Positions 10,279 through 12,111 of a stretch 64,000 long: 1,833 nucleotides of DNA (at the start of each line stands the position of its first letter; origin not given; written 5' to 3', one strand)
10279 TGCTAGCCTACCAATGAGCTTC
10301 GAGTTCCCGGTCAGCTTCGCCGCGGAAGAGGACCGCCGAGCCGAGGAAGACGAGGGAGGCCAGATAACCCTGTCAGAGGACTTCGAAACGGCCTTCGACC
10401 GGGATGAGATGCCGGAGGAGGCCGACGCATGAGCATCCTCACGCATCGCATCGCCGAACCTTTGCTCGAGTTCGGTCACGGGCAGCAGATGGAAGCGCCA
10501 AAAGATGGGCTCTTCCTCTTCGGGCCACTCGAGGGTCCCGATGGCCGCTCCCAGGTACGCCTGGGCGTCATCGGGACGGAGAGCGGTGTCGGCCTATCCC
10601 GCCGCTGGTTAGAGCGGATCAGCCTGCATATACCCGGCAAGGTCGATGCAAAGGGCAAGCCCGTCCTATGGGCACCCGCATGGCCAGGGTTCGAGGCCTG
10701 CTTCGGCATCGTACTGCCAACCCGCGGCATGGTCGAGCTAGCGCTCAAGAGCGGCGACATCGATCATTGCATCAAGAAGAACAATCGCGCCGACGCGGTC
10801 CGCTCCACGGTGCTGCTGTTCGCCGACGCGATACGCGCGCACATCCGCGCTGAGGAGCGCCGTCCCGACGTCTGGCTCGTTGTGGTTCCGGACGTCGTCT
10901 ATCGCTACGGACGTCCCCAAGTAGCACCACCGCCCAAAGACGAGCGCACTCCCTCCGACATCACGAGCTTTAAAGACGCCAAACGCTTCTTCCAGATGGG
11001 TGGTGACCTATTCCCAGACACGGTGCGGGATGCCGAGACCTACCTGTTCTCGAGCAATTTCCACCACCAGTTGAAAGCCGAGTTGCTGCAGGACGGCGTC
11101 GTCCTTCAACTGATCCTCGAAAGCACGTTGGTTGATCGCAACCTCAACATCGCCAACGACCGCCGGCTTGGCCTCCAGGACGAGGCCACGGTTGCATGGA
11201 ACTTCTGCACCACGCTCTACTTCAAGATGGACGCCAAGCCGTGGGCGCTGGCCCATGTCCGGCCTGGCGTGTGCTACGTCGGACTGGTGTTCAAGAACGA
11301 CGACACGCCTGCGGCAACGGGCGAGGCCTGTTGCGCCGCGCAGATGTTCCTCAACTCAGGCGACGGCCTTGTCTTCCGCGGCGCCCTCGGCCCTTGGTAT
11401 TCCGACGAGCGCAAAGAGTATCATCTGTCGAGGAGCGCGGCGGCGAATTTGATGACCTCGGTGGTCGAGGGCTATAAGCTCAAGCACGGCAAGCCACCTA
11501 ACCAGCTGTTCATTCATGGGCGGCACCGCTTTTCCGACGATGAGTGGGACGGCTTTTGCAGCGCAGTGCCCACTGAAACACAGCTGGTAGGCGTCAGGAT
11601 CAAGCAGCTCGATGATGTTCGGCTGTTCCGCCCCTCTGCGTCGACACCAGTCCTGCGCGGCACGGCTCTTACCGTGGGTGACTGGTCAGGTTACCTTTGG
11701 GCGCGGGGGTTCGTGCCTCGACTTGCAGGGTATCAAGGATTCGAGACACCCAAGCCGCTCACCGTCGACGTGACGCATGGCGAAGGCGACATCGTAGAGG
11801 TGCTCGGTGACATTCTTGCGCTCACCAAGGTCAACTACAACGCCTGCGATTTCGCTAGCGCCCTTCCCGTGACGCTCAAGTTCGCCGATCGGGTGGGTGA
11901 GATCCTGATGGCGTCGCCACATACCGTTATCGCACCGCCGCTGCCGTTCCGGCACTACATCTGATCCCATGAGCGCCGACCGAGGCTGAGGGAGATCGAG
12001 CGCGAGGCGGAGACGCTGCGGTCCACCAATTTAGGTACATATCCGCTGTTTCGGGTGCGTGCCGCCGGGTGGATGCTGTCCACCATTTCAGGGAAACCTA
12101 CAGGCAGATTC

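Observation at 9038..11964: Intact SPARTA system (TIR-APAZ + short Argonaute) carried on a conjugative element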

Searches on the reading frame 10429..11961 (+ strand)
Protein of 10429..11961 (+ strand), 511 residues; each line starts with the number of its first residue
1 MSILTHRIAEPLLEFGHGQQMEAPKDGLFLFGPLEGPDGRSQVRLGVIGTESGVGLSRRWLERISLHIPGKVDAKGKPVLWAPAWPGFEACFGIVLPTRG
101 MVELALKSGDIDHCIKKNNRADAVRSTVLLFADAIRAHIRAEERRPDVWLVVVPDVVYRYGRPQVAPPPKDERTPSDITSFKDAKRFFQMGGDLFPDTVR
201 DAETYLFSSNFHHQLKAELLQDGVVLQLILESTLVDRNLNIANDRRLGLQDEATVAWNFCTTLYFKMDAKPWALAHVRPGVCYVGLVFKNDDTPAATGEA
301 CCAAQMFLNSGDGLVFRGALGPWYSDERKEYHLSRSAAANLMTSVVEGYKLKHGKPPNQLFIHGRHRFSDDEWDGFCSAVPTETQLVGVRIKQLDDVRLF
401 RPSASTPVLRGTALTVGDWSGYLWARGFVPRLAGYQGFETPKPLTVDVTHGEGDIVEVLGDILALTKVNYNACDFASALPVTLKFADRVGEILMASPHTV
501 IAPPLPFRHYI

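Call 3: search_protein_families(library=pfam, proteins=[window:10429-11961:+], max_evalue=0.01)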
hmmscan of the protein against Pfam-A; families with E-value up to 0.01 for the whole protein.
window:10429-11961:+ (511 aa): 0 families

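Call 4: search_protein_families(library=padloc, proteins=[window:10429-11961:+], max_evalue=0.01)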
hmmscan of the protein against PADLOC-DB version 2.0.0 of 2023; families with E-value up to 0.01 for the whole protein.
window:10429-11961:+ (511 aa): 17 families
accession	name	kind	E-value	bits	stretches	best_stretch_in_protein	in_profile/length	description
PDLC02378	pAgo_I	-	3.5e-192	637.6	1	6-511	5-493/493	Class I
PDLC02436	pAgo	-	2e-117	390.9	1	7-510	9-459/460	-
PDLC02376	pAgo_I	-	3.6e-98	327.6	1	6-510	4-454/455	Class I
PDLC02377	pAgo_I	-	2.2e-46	156.6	2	209-510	160-456/457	Class I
PDLC02392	pAgo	-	5.6e-39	132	1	195-494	38-329/346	-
PDLC02384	pAgo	-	7.9e-27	91.9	1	209-492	730-1012/1030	-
PDLC02420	Aga_SIR2-PNTD1-PNTD2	-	1.5e-24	84.3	1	240-492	728-992/1010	Class I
PDLC02428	PprPIWI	-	1.4e-13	48.5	1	210-494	400-650/666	-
PDLC02397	pAgo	-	3.7e-08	30.7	1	203-490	309-560/578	-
PDLC02388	pAgo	-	6.3e-07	26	1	209-493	441-699/716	-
PDLC02383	pAgo_II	-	6.5e-07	25.8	1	411-491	671-746/767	Class II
PDLC02391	pAgo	-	2.9e-06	23.8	1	337-491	567-722/742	-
PDLC02389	pAgo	-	0.00023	17.7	1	439-499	665-724/733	-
PDLC02382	pAgo_II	-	0.00024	17.7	1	435-489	707-761/782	Class II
PDLC02394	pAgo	-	0.00025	16.9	1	265-489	870-1094/1121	-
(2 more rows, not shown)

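Call 5: search_protein_families(library=ncbifam, proteins=[window:10429-11961:+], max_evalue=0.01)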
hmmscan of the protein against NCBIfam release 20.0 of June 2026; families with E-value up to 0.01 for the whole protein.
window:10429-11961:+ (511 aa): 0 families

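Call 9: search_solved_structures(query=window:10429-11961:+, max_evalue=0.001, show_alignments=2)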
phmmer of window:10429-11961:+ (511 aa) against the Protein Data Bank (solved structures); distinct sequences matched with E-value up to 0.001: 10.
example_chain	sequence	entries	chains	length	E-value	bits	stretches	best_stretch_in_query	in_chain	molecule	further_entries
8ifk_B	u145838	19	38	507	3.8e-114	385.1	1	8-511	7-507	Piwi domain-containing protein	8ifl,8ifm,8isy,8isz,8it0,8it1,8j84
8j8h_A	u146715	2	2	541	4.7e-114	384.8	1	8-511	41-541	Piwi domain-containing protein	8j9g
8fex_B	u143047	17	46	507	6.2e-111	374.5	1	8-511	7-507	short pAgo | Piwi domain-containing protein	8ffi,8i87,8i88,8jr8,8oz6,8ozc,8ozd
8j7s_A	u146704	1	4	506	2.4e-110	372.6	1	8-510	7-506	Piwi domain-containing protein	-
8qlo_B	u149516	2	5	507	1.9e-109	369.6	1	8-511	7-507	Short prokaryotic Argonaute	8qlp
9om4_B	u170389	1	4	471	4.3e-44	153.9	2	253-510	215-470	Prokaryotic argonaute MID-PIWI family protein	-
9qbp_B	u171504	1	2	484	5.4e-40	140.4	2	195-510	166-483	Protein argonaute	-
9qbl_B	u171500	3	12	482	1.6e-36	128.9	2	210-495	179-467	Protein argonaute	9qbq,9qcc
9jsb_A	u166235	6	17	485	4.3e-36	127.5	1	208-494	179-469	Ago | pAgo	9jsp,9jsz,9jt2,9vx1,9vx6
8in8_C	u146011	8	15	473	1.1e-16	63.5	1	238-500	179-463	Piwi domain protein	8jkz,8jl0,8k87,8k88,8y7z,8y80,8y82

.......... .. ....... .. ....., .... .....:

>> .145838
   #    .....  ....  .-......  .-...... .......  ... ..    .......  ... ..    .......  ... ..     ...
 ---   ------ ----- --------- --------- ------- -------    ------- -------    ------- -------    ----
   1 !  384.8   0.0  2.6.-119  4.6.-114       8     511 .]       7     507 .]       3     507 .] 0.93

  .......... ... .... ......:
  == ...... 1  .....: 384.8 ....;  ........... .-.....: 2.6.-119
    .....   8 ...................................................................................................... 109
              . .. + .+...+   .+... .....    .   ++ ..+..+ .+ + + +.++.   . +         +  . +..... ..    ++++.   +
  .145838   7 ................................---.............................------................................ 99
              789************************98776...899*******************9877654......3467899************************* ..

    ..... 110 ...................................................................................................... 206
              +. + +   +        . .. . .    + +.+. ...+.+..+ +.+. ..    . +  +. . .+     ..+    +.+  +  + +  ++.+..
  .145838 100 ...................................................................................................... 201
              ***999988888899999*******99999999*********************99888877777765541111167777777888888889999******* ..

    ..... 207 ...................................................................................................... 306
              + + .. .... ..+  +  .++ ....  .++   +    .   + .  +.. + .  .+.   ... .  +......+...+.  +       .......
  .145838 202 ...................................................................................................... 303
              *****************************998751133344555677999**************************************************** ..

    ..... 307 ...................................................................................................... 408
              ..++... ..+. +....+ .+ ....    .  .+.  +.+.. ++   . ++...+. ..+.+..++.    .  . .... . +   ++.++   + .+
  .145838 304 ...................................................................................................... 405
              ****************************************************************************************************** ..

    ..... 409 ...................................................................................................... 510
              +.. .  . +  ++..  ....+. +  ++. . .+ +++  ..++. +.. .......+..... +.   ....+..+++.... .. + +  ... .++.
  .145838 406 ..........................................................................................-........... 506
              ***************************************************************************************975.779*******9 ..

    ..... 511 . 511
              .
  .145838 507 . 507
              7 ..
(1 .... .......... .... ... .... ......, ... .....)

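Call 24: find_homologous_proteins(query=window:10429-11961:+, max_evalue=1e-20)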
Query window:10429-11961:+ (511 aa): 3333 proteins with E <= 1e-20 among 8000 candidates; the best 120 are listed.
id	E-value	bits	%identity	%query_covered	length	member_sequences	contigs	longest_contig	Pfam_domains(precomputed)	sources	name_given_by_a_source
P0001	0.0e+0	1187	99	100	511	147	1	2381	-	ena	-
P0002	0.0e+0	1060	87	100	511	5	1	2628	-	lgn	-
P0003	0.0e+0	1056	88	100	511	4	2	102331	-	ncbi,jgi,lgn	-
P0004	0.0e+0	1021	85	100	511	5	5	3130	-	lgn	-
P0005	1.9e-292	988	82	100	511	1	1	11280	-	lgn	-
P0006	9.4e-289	976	80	100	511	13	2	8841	-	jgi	jgi:hypothetical protein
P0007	1.6e-286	969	79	100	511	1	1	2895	-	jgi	jgi:hypothetical protein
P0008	1.6e-266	903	77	100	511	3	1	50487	-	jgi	jgi:hypothetical protein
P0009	1.1e-265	900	77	97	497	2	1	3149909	-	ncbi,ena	-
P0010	3.8e-262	888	76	99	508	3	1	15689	-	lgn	-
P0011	2.8e-259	879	74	100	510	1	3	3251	-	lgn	-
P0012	6.9e-257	871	74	100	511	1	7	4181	-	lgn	-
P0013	9.4e-251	851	72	100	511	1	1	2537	-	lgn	-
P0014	1.4e-250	850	71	100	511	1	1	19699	-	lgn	-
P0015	4.2e-250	849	71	100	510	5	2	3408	-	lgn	-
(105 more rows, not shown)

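Call 30: find_encoding_contigs(protein=window:10429-11961:+, flank=10000, max_places=8)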
Protein window:10429-11961:+ (511 aa): 3 contigs read that carry it; 2 places shown.
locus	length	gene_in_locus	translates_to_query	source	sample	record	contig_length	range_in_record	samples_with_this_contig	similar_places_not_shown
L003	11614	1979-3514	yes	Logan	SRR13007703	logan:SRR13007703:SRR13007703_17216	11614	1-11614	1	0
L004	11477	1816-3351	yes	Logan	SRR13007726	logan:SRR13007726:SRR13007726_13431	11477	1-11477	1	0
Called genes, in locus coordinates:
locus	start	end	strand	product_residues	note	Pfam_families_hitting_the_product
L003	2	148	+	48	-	?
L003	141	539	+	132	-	PF01850:PIN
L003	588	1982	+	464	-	PF13676:TIR_2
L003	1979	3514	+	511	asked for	-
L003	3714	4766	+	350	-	PF02899:Phage_int_SAM_1 (faint), PF00589:Phage_integrase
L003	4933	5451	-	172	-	-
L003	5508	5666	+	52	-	-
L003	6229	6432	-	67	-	-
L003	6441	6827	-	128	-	PF08797:HIRAN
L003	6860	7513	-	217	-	PF00717:Peptidase_S24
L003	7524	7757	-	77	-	-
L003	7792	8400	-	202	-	PF01464:SLT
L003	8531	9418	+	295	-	PF23639:DUF7146, PF13155:Toprim_2 (weak), PF13362:Toprim_3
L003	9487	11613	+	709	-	?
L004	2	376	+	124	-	?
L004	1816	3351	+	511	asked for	-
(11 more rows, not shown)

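Call 31: list_cluster_members(proteins=[window:10429-11961:+, window:9038-10429:+])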
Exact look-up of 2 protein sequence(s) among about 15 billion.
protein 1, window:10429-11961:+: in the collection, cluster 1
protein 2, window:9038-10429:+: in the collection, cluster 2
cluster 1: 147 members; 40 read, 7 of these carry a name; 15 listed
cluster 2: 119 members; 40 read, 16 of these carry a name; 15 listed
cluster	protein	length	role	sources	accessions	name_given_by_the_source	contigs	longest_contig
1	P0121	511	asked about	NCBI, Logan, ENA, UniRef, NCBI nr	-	-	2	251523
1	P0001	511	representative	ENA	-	-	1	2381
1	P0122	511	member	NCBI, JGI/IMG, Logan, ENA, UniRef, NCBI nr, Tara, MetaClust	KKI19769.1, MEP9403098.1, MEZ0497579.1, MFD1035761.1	hypothetical protein SAMN05428950_10781 [Sphingomonas sp. OV641] | hypothetical protein | Piwi domain-containing protein n=1 Tax=Sphingomonas turrisvirgatae TaxID=1888892 ...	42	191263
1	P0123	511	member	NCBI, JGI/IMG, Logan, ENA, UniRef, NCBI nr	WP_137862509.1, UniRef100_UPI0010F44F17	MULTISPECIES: hypothetical protein [unclassified Sphingomonas] | hypothetical protein | hypothetical protein n=1 Tax=unclassified Sphingomonas TaxID=196159 RepID=UPI0010F44F17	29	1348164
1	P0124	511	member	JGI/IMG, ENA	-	hypothetical protein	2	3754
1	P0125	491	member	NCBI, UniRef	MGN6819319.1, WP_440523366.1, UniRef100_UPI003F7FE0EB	MAG: argonaute/piwi family protein [Sphingomonas sp.] | argonaute/piwi family protein n=1 Tax=Sphingomonas sp. TaxID=28214 RepID=UPI003F7FE0EB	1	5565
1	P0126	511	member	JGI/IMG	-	hypothetical protein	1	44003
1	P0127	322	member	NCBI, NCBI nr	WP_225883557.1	argonaute/piwi family protein [Sphingomonas aliaeris] | hypothetical protein [Sphingomonas aliaeris]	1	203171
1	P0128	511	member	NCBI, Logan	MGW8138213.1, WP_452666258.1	hypothetical protein ACWGNZ_21705 (plasmid) [Sphingomonas zeae]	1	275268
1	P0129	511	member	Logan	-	-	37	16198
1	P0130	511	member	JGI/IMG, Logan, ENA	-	-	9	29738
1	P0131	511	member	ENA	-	-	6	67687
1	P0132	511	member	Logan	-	-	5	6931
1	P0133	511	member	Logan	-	-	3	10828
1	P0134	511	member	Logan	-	-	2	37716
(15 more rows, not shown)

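Call 32: find_related_loci(query=window:10429-11961:+, collection=genome_contigs, flank=10000)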
Query window:10429-11961:+ (511 aa) in genome_contigs; peptide patterns used: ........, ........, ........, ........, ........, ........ (x = any residue, [..] = any of these).
50 stretches matched a pattern; 31 encode a relative of the query (tblastn E <= 1e-3); 29 distinct loci.
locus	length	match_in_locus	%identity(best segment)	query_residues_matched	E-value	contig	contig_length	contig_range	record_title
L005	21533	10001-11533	99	1-511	0e+0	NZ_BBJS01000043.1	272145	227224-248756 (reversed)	Sphingomonas paucimobilis NBRC 13935, whole genome shotgun sequence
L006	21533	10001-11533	99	1-511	0e+0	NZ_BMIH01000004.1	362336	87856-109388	Sphingomonas metalli strain CGMCC 1.15330 sequence04, whole genome shotgun sequence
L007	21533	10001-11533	99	1-511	0e+0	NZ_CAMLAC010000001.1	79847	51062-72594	MAG: uncultured Sphingomonas sp. isolate SRR7287211_bin.7_metawrap_v1.3.0_MAG ERZ10357897_52, whole genome shotgun seque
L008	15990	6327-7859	99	1-511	0e+0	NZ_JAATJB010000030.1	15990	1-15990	Sphingomonas trueperi strain DSM 7225 Ga0373209_30, whole genome shotgun sequence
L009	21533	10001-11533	99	1-511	0e+0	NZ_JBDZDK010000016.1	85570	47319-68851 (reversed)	Sphingomonas silueang strain VNH70 contig16, whole genome shotgun sequence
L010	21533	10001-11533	99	1-511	0e+0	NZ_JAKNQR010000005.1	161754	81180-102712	Sphingomonas panaciterrae strain KCTC 42346 Scaffold5, whole genome shotgun sequence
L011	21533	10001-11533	99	1-511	0e+0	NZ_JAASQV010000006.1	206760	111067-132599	Sphingomonas leidyi strain DSM 4733 Ga0373306_06, whole genome shotgun sequence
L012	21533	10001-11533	98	1-511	0e+0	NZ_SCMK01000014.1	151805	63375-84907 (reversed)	Sphingomonas sp. 1F27F7B NODE_14_length_151805_cov_23.492874, whole genome shotgun sequence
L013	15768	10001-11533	98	1-511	0e+0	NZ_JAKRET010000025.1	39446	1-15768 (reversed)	Sphingomonas lacusdianchii strain JXJ CY 53 NODE_25, whole genome shotgun sequence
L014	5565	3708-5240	91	1-511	0e+0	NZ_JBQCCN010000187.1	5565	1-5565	MAG: Sphingomonas sp. isolate bin033 k141_2760387, whole genome shotgun sequence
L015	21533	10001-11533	89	1-511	0e+0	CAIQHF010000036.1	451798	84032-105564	MAG: uncultured Sphingomonadaceae bacterium isolate MJ-time_bin-2722 genome assembly, contig: bin-2722:36/54, whole geno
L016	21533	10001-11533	87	1-511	0e+0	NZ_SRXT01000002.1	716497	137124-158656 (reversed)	Sphingomonas gei strain ZFGT-11 NODE_2_length_716497_cov_57.403714, whole genome shotgun sequence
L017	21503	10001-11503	77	10-511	0e+0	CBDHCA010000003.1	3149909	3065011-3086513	MAG: Sphingomonas sp. isolate 8eda11dc-a72e-4878-a69f-fec2a7382ca9 genome assembly, contig: contig_2, whole genome shotg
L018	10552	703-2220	70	5-511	0e+0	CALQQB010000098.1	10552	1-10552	MAG: Phenylobacterium deserti isolate HRS-HS9-bin-180 genome assembly, contig: HRS-HS9-C6702, whole genome shotgun seque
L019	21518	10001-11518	69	5-511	0e+0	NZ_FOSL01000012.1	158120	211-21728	Neomesorhizobium albiziae strain DSM 21822, whole genome shotgun sequence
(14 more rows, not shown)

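Call 54: search_dna_similar(query=window:10429-11961:+, collection=plasmids, mode=protein, max_evalue=1e-30, max_rows=40, rows=spread)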
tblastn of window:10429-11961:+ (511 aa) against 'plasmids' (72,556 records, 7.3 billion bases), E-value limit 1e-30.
Records with a match: 42; places in all: 42; records where one place covers at least 80% of the query: 37.
Best place of each record, by identity: >=99% 3; 95-99% 1; <60% 38.
By first word of the organism name: Rhizobium 14; Bradyrhizobium 8; Sinorhizobium 4; Sphingomonas 3; Sphingobium 2; Agrobacterium 2; Aminobacter 1; Indioceanicola 1; Salipiger 1; Sagittula 1; and 5 more.
By predicted mobility (MOB-suite, as given by PLSDB): conjugative 32; non-mobilizable 10.
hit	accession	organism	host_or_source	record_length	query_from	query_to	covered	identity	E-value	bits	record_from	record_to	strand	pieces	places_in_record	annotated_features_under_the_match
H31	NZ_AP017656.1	Sphingobium cloacae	-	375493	1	511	100%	99.0%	0e+0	981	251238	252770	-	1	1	hypothetical protein | toll/interleukin-1 receptor domain-containing protein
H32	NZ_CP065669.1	Sphingomonas paucimobilis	-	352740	1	511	100%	99.0%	0e+0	981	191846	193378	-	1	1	hypothetical protein | toll/interleukin-1 receptor domain-containing protein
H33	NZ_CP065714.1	Sphingomonas paucimobilis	-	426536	1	511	100%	99.0%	0e+0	981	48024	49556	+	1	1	hypothetical protein | toll/interleukin-1 receptor domain-containing protein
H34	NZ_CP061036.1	Sphingomonas aliaeris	whole organism,Pork steak,pork steak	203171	1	511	100%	97.9%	0e+0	987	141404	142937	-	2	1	hypothetical protein (x2) | toll/interleukin-1 receptor domain-containing protein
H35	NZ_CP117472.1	Sphingobium sp. YC-XJ3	whole organism,Contaminated soil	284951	7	511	99%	49.3%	6e-145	467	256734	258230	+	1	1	hypothetical protein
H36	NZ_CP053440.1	Rhizobium brockwellii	Trifolium repens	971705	8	511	99%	47.0%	1e-105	410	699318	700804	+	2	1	hypothetical protein (x2)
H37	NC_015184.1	Agrobacterium tumefaciens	-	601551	8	511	99%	46.0%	3e-126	413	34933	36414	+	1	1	hypothetical protein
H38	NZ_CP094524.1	Bradyrhizobium sp. ISRA443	Arachis hypogaea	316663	8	511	99%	45.9%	5e-125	409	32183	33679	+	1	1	hypothetical protein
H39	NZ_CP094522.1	Bradyrhizobium sp. ISRA437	Arachis hypogaea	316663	8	511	99%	45.9%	5e-125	409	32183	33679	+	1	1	hypothetical protein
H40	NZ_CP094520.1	Bradyrhizobium sp. ISRA436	Arachis hypogaea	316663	8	511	99%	45.9%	5e-125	409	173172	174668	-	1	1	hypothetical protein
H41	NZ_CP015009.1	Aminobacter aminovorans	cell culture,soil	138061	4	511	99%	43.0%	3e-111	369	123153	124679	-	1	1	hypothetical protein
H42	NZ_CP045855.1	Agrobacterium sp. MA01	cell culture,Microcystis culture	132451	8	511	99%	43.0%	3e-115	381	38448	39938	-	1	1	hypothetical protein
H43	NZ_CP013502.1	Rhizobium esperanzae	Phaseolus vulgaris,Whole ...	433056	8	511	99%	42.4%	1e-113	377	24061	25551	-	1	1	hypothetical protein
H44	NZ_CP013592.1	Rhizobium sp. N871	Phaseolus vulgaris,Whole ...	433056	8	511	99%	42.4%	1e-113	377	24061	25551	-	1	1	hypothetical protein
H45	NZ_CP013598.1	Rhizobium sp. N741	Phaseolus vulgaris,Whole ...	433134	8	511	99%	42.4%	1e-113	377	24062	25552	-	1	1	hypothetical protein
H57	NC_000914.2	Sinorhizobium fredii NGR234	-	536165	10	511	98%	40.1%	3e-89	306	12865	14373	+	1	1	hypothetical protein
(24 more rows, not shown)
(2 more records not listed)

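Call 60: get_annotated_region(hit=H57, flank=4000)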
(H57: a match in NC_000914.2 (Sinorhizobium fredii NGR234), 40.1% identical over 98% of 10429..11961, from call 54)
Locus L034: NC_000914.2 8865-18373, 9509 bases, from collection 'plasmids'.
description: Sinorhizobium fredii NGR234 plasmid pNGR234a, complete sequence
organism: Sinorhizobium fredii NGR234 (NCBI taxid 394)
taxonomy: Bacteria; Pseudomonadota; Alphaproteobacteria; Hyphomicrobiales; Rhizobiaceae; Sinorhizobium; Sinorhizobium fredii; Sinorhizobium fredii NGR234
host: -; source: -; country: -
typing (MOB-suite, as given by PLSDB): conjugative; replicon rep_cluster_473; relaxase MOBQ; mating-pair formation MPF_T
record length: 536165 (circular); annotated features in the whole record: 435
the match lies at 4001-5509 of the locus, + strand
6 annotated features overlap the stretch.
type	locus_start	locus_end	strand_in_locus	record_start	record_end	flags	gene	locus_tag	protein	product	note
CDS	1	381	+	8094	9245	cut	-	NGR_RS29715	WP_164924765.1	RHE_PE00001 family protein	-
CDS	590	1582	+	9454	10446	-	-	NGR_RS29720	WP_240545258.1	restriction endonuclease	-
CDS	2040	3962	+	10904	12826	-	-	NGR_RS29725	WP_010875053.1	toll/interleukin-1 receptor domain-containing protein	GO:0007165 - signal transduction [Evidence IEA]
CDS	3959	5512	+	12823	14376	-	-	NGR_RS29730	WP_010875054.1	hypothetical protein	-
CDS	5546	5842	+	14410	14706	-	-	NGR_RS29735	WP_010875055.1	hypothetical protein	-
CDS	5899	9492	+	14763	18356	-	-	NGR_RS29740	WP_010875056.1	SIR2 family protein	-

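Call 61: get_annotated_region(hit=H35, flank=4000)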
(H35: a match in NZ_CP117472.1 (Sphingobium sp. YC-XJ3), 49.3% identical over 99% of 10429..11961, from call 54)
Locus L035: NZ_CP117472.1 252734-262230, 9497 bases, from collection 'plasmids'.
description: Sphingobium sp. YC-XJ3 plasmid unnamed1, complete sequence
organism: Sphingobium sp. YC-XJ3 (NCBI taxid 3024245)
taxonomy: Bacteria; Pseudomonadota; Alphaproteobacteria; Sphingomonadales; Sphingomonadaceae; Sphingobium; Sphingobium sp. YC-XJ3
host: -; source: whole organism,Contaminated soil; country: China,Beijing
typing (MOB-suite, as given by PLSDB): non-mobilizable; replicon rep_cluster_543; mating-pair formation MPF_F
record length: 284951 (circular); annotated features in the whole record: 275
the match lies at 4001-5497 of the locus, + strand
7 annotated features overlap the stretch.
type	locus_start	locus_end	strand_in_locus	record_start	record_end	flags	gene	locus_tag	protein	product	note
CDS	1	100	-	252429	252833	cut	-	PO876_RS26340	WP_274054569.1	CopG family transcriptional regulator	-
CDS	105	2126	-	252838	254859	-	-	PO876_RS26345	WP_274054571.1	conjugal transfer protein TraG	-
CDS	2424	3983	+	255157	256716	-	-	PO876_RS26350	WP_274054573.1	toll/interleukin-1 receptor domain-containing protein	GO:0007165 - signal transduction [Evidence IEA]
CDS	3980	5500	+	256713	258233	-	-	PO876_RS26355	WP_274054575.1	hypothetical protein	-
CDS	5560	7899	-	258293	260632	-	-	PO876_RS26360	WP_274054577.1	S8 family peptidase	-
CDS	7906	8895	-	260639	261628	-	-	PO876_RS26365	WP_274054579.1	ATP-binding protein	-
CDS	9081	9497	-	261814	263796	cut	rlxS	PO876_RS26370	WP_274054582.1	relaxase/mobilization nuclease RlxS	-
